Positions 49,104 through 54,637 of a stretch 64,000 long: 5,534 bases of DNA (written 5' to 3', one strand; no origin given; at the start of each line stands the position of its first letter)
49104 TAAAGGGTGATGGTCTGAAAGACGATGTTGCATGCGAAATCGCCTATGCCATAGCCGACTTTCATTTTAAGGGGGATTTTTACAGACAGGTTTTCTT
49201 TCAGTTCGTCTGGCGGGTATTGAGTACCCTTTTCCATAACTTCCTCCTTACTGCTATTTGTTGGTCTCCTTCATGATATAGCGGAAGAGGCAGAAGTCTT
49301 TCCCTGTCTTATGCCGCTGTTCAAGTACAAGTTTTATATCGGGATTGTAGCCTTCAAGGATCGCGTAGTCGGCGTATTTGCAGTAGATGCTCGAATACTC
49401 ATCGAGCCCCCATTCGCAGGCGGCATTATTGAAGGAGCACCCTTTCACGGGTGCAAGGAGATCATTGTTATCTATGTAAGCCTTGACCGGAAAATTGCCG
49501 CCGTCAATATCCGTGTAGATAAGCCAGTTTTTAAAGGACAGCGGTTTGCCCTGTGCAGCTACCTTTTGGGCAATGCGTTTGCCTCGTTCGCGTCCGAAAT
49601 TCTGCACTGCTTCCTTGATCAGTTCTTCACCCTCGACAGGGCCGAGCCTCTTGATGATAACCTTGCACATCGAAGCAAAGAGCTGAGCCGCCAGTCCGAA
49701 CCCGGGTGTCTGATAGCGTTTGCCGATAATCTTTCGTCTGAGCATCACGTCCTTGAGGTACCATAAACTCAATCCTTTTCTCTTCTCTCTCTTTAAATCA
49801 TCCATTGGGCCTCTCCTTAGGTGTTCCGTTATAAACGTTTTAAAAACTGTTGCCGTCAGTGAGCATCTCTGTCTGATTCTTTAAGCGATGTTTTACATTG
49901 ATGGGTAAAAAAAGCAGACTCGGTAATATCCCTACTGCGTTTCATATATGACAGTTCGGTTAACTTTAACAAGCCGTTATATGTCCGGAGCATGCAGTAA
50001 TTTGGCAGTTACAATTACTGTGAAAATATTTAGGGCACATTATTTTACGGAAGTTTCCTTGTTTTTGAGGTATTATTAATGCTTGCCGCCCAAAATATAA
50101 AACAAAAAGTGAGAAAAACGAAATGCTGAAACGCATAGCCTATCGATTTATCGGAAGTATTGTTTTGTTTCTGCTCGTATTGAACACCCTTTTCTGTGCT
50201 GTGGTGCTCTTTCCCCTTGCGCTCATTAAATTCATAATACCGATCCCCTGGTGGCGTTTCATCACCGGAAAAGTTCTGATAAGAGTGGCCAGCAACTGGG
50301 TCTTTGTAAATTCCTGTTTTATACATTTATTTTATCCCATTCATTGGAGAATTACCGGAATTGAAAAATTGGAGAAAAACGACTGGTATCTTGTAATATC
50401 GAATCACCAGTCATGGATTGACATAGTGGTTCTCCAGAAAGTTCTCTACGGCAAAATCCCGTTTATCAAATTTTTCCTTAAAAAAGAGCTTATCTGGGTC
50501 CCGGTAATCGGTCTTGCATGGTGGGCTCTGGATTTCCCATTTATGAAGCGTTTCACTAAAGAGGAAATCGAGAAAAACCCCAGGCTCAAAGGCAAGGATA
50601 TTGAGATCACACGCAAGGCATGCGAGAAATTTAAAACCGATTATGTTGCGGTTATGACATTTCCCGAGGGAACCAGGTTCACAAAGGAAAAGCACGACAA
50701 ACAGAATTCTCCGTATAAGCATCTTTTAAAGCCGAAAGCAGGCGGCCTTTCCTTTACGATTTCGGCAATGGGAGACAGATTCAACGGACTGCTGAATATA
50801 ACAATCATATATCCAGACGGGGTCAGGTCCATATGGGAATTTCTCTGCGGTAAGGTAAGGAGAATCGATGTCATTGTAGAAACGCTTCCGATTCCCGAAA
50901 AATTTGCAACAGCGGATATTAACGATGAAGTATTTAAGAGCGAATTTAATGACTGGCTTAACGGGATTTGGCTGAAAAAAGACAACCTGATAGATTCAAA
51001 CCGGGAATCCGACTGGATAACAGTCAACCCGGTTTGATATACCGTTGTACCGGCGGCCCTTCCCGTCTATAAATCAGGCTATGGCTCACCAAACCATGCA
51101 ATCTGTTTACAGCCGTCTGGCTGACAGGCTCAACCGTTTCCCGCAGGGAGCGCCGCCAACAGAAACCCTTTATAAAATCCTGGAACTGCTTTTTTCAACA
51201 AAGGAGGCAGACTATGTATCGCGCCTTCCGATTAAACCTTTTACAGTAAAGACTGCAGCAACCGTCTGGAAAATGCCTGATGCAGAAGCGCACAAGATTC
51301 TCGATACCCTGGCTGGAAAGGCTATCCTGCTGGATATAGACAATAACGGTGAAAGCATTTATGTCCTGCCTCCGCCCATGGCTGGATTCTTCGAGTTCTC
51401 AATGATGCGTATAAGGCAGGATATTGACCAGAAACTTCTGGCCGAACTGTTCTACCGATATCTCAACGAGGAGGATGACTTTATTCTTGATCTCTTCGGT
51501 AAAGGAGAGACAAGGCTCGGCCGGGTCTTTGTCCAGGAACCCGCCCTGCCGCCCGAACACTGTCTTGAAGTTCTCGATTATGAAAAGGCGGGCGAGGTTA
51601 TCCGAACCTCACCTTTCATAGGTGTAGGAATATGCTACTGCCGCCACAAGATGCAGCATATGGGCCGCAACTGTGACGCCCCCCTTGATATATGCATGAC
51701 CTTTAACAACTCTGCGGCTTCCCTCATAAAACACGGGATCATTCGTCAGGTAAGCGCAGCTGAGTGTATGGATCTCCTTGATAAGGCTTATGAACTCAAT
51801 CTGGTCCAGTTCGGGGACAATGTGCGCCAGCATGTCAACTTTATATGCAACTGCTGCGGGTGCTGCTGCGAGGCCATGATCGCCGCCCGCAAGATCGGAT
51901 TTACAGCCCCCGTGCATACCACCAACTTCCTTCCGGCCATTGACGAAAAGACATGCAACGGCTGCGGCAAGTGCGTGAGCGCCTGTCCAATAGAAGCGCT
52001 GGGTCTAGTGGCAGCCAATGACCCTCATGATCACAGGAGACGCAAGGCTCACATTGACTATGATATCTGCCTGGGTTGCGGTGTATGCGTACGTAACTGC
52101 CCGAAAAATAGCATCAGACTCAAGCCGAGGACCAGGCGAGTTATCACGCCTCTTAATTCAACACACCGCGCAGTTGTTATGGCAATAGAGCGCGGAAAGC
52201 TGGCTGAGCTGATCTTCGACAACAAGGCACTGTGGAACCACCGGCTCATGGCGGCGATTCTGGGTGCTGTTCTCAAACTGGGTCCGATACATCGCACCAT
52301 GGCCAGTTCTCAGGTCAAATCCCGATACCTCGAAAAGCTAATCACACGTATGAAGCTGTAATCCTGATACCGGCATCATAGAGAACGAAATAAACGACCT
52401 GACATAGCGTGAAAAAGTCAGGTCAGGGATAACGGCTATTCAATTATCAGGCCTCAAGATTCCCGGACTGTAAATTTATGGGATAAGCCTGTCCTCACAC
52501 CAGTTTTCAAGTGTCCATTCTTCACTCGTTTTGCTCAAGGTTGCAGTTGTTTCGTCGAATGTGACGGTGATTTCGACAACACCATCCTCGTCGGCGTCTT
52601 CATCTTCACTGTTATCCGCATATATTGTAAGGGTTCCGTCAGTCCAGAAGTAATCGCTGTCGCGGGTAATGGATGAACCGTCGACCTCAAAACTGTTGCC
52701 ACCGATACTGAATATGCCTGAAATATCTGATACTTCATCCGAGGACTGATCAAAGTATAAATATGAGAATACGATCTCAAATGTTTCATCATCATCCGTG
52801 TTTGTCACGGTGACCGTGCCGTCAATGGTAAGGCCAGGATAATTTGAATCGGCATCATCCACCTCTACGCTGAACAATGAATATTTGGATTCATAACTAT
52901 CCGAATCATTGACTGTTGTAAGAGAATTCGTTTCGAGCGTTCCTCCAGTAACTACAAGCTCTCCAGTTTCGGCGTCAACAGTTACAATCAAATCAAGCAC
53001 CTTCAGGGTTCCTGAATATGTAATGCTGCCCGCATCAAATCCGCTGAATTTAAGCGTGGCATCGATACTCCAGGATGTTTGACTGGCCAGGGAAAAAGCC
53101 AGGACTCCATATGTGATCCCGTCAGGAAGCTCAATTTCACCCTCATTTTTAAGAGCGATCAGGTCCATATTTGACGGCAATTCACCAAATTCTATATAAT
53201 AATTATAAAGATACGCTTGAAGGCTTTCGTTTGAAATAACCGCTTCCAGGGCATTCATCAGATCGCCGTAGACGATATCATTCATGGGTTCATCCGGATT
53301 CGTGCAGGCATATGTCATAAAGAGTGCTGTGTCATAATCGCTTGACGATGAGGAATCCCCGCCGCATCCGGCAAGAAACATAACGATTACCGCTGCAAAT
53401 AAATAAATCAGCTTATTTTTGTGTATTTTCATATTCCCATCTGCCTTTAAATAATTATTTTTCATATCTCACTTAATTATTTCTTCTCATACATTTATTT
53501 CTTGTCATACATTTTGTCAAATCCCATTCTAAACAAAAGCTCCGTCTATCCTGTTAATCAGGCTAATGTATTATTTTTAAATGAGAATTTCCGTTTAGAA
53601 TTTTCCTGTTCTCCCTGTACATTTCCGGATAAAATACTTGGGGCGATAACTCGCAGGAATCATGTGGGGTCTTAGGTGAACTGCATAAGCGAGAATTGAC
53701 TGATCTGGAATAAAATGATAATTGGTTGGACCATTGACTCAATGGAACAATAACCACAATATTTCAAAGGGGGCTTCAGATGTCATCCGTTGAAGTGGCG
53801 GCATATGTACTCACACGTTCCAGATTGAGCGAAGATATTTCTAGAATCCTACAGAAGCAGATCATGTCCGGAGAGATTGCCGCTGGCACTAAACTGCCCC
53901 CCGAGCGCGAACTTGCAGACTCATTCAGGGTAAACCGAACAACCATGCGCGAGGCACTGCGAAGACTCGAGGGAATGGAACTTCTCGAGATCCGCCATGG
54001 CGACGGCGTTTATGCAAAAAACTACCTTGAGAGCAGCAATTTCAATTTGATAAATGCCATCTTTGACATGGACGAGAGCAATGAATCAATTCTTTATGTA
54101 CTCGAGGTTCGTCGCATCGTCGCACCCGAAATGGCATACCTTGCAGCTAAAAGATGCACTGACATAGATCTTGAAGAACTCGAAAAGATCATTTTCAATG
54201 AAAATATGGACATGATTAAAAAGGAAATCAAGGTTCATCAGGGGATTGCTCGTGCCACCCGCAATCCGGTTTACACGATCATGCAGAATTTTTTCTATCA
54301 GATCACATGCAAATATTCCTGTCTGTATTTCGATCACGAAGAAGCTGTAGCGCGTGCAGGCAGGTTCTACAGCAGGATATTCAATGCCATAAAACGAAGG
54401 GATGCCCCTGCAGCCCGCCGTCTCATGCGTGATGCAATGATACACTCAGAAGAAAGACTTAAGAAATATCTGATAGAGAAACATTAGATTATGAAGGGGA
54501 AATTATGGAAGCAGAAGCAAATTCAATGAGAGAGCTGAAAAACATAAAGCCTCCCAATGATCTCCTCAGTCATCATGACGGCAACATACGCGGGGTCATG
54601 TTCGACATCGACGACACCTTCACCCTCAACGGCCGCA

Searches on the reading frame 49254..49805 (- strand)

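Call 61: search_protein_families(library=pfam, proteins=[window:49254-49805:-], max_evalue=0.00001)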
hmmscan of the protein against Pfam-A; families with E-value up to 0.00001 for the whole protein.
window:49254-49805:- (183 aa): 1 family
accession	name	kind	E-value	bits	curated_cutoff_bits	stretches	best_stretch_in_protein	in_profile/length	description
PF14196.11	ATC_hydrolase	-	3.8e-23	83.3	28.1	1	39-176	5-145/145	L-2-amino-thiazoline-4-carboxylic acid hydrolase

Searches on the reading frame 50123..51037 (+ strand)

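Call 61: search_protein_families(library=pfam, proteins=[window:50123-51037:+], max_evalue=0.00001)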
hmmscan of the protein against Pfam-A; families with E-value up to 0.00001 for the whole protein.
window:50123-51037:+ (304 aa): 1 family
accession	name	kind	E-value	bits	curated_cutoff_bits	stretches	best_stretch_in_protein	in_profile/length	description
PF01553.26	Acyltransferase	-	4.8e-18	65.7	23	1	76-215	3-122/132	Acyltransferase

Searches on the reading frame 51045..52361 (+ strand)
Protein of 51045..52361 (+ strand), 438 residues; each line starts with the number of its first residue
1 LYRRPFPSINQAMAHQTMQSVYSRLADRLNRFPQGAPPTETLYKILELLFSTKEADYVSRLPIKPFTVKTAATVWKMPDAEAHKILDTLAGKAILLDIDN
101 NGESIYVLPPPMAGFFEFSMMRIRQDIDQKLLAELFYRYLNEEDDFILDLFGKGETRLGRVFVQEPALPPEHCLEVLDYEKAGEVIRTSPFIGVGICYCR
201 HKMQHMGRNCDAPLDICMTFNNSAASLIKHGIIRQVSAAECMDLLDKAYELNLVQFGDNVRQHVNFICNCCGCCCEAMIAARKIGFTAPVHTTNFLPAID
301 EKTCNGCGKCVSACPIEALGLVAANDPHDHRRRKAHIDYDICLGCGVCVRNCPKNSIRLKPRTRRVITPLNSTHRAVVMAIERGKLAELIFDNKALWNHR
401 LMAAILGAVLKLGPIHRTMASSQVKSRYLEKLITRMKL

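Call 61: search_protein_families(library=pfam, proteins=[window:51045-52361:+], max_evalue=0.00001)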
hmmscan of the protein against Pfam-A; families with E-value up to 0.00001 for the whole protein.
window:51045-52361:+ (438 aa): 7 families
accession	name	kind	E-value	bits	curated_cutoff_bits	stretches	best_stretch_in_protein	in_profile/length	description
PF12837.12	Fer4_6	-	1.2e-12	47.5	25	1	297-318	2-23/24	4Fe-4S binding domain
PF13237.11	Fer4_10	-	1e-10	41.8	25.5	1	298-353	3-53/53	4Fe-4S dicluster domain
PF12838.12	Fer4_7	-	1.6e-10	41.7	27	1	303-355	1-51/52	4Fe-4S dicluster domain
PF00037.32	Fer4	-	5.8e-10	39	21.1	2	298-319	2-23/24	4Fe-4S binding domain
PF14697.11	Fer4_21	-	2.3e-08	34.5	35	1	298-358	2-58/59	4Fe-4S dicluster domain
PF12797.12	Fer4_2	-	5.6e-08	32.7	24.5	0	297-315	3-21/22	4Fe-4S binding domain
PF13187.11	Fer4_9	-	1.6e-07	31.7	27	1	304-356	2-51/52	4Fe-4S dicluster domain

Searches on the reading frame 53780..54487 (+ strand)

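Call 61: search_protein_families(library=pfam, proteins=[window:53780-54487:+], max_evalue=0.00001)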
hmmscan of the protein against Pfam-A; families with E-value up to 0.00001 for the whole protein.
window:53780-54487:+ (235 aa): 3 families
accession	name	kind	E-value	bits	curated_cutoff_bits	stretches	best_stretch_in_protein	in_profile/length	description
PF00392.27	GntR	-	6.8e-20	70.9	27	1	17-78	2-63/64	Bacterial regulatory proteins, gntR family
PF07729.17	FCD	-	2.4e-14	54.3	24.3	1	107-218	2-121/125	FCD domain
PF07840.17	FadR_C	-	8.5e-11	42.4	23.6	1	81-225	2-150/164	FadR C-terminal domain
